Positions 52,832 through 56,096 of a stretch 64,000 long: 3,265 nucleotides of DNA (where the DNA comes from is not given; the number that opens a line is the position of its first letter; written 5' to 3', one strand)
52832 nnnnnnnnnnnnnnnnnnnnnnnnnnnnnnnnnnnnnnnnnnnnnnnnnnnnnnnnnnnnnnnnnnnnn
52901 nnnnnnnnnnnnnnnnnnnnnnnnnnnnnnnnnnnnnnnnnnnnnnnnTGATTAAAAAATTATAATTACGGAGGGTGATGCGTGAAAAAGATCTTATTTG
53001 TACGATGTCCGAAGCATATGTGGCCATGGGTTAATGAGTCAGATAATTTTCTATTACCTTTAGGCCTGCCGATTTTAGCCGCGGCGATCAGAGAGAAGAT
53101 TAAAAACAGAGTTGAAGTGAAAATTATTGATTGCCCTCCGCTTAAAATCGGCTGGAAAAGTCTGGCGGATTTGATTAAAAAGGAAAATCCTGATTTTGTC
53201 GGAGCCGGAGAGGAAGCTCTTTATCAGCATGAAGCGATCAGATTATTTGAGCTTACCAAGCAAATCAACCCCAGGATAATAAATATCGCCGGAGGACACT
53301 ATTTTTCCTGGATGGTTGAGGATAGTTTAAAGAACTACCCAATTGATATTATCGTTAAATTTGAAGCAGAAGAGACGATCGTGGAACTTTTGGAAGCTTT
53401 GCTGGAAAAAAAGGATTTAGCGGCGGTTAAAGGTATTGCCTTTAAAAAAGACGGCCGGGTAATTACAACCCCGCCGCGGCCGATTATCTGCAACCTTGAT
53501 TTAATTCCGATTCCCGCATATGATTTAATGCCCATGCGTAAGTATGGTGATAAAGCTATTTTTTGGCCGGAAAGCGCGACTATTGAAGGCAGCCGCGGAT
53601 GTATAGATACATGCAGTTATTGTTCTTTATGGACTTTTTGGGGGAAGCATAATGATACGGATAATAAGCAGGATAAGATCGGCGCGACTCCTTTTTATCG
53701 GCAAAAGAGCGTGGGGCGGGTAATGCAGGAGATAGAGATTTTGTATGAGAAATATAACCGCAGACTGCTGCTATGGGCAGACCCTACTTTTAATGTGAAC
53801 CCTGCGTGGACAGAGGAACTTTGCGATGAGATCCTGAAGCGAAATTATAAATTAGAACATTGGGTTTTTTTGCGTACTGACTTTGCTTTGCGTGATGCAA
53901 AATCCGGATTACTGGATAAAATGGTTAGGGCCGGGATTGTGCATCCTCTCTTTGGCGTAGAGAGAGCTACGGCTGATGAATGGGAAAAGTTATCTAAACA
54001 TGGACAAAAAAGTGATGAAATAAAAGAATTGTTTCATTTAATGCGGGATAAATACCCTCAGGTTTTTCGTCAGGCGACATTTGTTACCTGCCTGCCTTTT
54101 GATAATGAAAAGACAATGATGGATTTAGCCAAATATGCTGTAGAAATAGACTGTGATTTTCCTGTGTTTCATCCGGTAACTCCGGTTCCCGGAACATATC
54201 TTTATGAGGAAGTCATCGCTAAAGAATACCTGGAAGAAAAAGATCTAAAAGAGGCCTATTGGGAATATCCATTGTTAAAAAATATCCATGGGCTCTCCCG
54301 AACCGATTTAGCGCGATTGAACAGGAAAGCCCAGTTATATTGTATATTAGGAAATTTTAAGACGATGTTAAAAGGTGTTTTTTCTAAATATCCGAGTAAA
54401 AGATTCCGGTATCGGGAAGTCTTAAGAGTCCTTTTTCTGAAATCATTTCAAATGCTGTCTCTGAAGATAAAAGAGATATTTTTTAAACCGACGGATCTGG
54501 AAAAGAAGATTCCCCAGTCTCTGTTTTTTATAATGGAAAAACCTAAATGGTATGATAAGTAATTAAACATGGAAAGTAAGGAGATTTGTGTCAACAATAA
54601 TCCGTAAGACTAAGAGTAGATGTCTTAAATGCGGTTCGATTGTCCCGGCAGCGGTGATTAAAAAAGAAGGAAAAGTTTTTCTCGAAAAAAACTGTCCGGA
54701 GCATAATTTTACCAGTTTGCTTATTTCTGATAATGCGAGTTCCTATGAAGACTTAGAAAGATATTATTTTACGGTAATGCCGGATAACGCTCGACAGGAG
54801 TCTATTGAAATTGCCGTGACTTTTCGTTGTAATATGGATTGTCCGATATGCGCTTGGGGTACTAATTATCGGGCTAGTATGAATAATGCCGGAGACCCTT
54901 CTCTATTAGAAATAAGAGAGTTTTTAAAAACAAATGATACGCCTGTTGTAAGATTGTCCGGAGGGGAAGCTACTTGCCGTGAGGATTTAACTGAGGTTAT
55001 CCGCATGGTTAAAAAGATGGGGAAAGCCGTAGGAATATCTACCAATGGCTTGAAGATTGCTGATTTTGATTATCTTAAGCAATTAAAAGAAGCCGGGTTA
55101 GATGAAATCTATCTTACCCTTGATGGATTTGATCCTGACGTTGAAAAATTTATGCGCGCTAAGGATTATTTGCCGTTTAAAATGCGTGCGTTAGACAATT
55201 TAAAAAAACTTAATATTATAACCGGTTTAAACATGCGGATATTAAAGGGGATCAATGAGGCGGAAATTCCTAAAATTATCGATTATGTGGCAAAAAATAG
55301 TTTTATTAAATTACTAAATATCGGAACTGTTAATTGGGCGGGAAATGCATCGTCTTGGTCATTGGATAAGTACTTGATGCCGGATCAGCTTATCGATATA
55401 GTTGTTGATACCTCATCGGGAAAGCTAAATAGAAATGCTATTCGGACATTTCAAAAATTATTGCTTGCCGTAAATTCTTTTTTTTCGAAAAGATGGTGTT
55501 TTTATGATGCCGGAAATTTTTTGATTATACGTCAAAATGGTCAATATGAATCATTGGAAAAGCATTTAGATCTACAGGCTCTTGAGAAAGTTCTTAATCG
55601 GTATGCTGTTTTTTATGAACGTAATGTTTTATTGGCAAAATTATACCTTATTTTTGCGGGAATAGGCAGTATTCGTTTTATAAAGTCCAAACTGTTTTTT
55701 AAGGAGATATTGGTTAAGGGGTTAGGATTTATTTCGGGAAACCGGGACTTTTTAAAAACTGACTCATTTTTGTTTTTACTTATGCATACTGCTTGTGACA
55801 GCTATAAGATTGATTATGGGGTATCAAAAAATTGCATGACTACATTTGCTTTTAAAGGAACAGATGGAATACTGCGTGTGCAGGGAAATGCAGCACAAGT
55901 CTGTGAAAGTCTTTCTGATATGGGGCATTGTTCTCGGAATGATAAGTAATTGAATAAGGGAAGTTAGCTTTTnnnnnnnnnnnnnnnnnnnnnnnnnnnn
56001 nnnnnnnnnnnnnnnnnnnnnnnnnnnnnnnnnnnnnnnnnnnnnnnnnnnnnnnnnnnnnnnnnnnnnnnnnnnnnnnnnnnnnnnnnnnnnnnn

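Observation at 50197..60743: Five tandem paralogs of a zinc-ribbon/rubredoxin-like-N-terminus radical SAM family with a conserved C-terminal 3-Cys set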

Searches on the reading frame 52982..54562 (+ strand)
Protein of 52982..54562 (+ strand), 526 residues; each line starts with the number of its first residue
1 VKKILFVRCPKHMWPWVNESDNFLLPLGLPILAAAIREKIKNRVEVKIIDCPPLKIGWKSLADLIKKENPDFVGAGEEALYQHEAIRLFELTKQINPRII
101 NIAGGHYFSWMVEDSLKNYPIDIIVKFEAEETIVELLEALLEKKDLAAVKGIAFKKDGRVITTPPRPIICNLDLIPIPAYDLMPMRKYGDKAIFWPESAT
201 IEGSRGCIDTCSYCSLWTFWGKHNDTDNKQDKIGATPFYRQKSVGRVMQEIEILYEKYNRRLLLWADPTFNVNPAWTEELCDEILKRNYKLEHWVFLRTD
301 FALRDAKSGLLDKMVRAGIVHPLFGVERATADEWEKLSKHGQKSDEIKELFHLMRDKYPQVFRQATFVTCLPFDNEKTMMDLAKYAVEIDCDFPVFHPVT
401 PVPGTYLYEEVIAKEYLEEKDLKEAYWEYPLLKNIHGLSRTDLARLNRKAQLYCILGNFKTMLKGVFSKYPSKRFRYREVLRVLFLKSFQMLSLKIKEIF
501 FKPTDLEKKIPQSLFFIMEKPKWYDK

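Call 8: search_protein_families(library=pfam, proteins=[window:52982-54562:+], max_evalue=0.001)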
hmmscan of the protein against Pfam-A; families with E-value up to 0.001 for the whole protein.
window:52982-54562:+ (526 aa): 2 families
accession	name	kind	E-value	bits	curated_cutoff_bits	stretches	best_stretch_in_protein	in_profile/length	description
PF02310.24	B12-binding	-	2.3e-11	44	32.1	1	18-136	6-120/121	B12 binding domain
PF04055.27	Radical_SAM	-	8.3e-10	39.5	29.5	1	203-385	3-165/166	Radical SAM superfamily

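Call 28: search_protein_families(library=ncbifam, proteins=[window:52982-54562:+], max_evalue=0.00001)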
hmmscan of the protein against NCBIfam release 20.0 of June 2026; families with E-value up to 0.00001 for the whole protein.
window:52982-54562:+ (526 aa): 17 families
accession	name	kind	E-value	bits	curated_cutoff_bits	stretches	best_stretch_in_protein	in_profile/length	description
TIGR02026.1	BchE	equivalog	3.4e-48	164.7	481.35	1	26-483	22-454/497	magnesium-protoporphyrin IX monomethyl ester anaerobic oxidative cyclase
NF050148.1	rSAM_ApyD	equivalog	3.6e-30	104.9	750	1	61-413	66-395/645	RiPP biosynthesis radical SAM protein ApyD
TIGR04367.1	HpnR_B12_rSAM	equivalog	5.8e-25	87.8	650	1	24-350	20-317/490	hopanoid C-3 methylase HpnR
NF033712.0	B12_rSAM_KedN5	subfamily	9.7e-23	80.2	700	1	25-302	16-282/624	KedN5 family methylcobalamin-dependent radical SAM C-methyltransferase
TIGR03471.1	HpnJ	equivalog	7e-21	74.6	577.6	1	83-422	82-398/472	hopanoid biosynthesis associated radical SAM protein HpnJ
TIGR03975.1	rSAM_ocin_1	subfamily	1.8e-17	63.1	281.85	1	61-328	120-372/606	RiPP maturation radical SAM C-methyltransferase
TIGR04385.1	B12_rSAM_cofa1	equivalog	1.4e-16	60.7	450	1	25-301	19-283/438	B12 lower ligand biosynthesis radical SAM protein BzaD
NF038361.1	rSAM_Sden_1168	equivalog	1.3e-14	53.6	575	1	86-413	158-475/560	Sden_1168 family B12-binding radical SAM P-methyltransferase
TIGR04014.1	B12_SAM_MJ_0865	equivalog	1.1e-13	50.8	360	1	107-223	76-185/434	methyl-coenzyme M reductase glutamine C-methyltransferase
TIGR04479.1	bcpD_PhpK_rSAM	subfamily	1.4e-13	50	600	1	88-391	130-411/504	PhpK family radical SAM P-methyltransferase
TIGR04072.2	rSAM_ladder_B12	equivalog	6.3e-13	48.1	360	1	26-352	18-314/443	lipid biosynthesis B12-binding/radical SAM protein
TIGR04013.1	B12_SAM_MJ_1487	hypoth_equivalog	5.5e-11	41.9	251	1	84-217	55-170/382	TIGR04013 family B12-binding domain/radical SAM domain-containing protein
TIGR04295.1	B12_rSAM_oligo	hypoth_equivalog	8.1e-09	34.7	400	1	104-375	107-349/422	TIGR04295 family B12-binding domain-containing radical SAM protein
TIGR04190.1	B12_SAM_Ta0216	equivalog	1.4e-08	33.8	500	1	82-215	93-236/554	TIGR04190 family B12-binding domain/radical SAM domain protein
NF040546.1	rSAM_CUAEP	equivalog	1.7e-07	30.4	500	0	89-216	68-189/468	CUAEP/CCAEP-tail radical SAM (seleno)protein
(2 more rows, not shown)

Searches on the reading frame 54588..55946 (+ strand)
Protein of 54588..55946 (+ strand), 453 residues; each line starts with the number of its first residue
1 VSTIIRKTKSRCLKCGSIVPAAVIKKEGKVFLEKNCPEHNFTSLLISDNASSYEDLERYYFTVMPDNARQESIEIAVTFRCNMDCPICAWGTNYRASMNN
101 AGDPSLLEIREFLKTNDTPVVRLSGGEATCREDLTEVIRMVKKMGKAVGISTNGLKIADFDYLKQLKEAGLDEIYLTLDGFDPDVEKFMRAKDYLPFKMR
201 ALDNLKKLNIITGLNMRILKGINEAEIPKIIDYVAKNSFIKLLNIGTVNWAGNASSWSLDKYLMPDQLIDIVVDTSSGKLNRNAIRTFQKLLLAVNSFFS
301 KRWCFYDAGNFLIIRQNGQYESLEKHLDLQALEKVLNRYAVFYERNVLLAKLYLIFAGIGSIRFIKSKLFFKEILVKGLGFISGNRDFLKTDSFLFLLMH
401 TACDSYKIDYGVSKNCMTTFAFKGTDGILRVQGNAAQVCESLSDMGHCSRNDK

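Call 4: search_protein_families(library=pfam, proteins=[window:54588-55946:+], max_evalue=0.1)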
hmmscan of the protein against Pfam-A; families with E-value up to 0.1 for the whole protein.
window:54588-55946:+ (453 aa): 2 families
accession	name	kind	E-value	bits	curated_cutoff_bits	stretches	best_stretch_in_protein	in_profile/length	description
PF04055.27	Radical_SAM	-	4e-23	82.8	29.5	1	77-233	3-165/166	Radical SAM superfamily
PF23545.1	Zn_ribbon_HMPTM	-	1.7e-12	47.1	27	1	5-46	2-43/45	HMPTM N-terminal zinc ribbon domain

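Call 5: search_protein_families(library=ncbifam, proteins=[window:54588-55946:+], max_evalue=0.1)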
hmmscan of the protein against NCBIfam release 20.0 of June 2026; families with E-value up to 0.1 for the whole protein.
window:54588-55946:+ (453 aa): 47 families (the best 25 are shown)
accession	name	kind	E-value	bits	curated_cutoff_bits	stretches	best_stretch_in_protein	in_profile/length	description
NF045702.1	rSAM_GDGT_ether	equivalog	1.5e-42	145.9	450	2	74-285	89-306/486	tetraether lipid synthase Tes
NF045646.2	rSAM_Se_TrsS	equivalog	3.1e-39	134.7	490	2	75-245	90-263/441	radical SAM (seleno)protein TrsS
NF001199.0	PRK00164.2-1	equivalog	8e-24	84.3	231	1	71-290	12-230/308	GTP 3',8-cyclase MoaA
TIGR02666.1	moaA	equivalog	3e-23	82.3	284.05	1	71-261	10-211/336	GTP 3',8-cyclase MoaA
TIGR02668.1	moaA_archaeal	equivalog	1.8e-21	76.5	325.25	1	71-261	10-203/303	GTP 3',8-cyclase MoaA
NF045703.1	rSAM_Tes_intein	exception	2.9e-21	75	1700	2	106-234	626-758/1040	tetraether lipid synthase Tes, intein-containing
TIGR04546.1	rSAM_ahbC_deAc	equivalog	1.2e-17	63.8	650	1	75-242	43-208/390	12,18-didecarboxysiroheme deacetylase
TIGR04051.1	rSAM_NirJ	equivalog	2e-17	63.2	515.45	1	78-256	9-184/354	heme d1 biosynthesis radical SAM protein NirJ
NF050035.1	rSAM_WgK_link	exception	2.2e-15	56.6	650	1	73-240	11-174/367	radical SAM/SPASM peptide maturase WgkB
TIGR04133.1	rSAM_w_lipo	hypoth_equivalog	6.1e-15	55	425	1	76-232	29-184/350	TIGR04133 family radical SAM/SPASM protein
TIGR04347.1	pseudo_SAM_Halo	equivalog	1e-14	54.6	525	1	66-237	33-202/390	TIGR04347 family pseudo-SAM/SPASM protein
TIGR02109.1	PQQ_syn_pqqE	equivalog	1.5e-14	53.7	381.35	1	75-267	11-199/358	pyrroloquinoline quinone biosynthesis protein PqqE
TIGR04317.1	W_rSAM_matur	equivalog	1.3e-13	50.9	380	1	73-244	6-178/349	tungsten cofactor oxidoreductase radical SAM maturase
TIGR04054.1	rSAM_NirJ1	equivalog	1.3e-12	47.1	650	1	76-239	41-202/387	putative heme d1 biosynthesis radical SAM protein NirJ1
TIGR04545.1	rSAM_ahbD_hemeb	equivalog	3.8e-12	46.3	500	1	76-234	5-162/339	heme b synthase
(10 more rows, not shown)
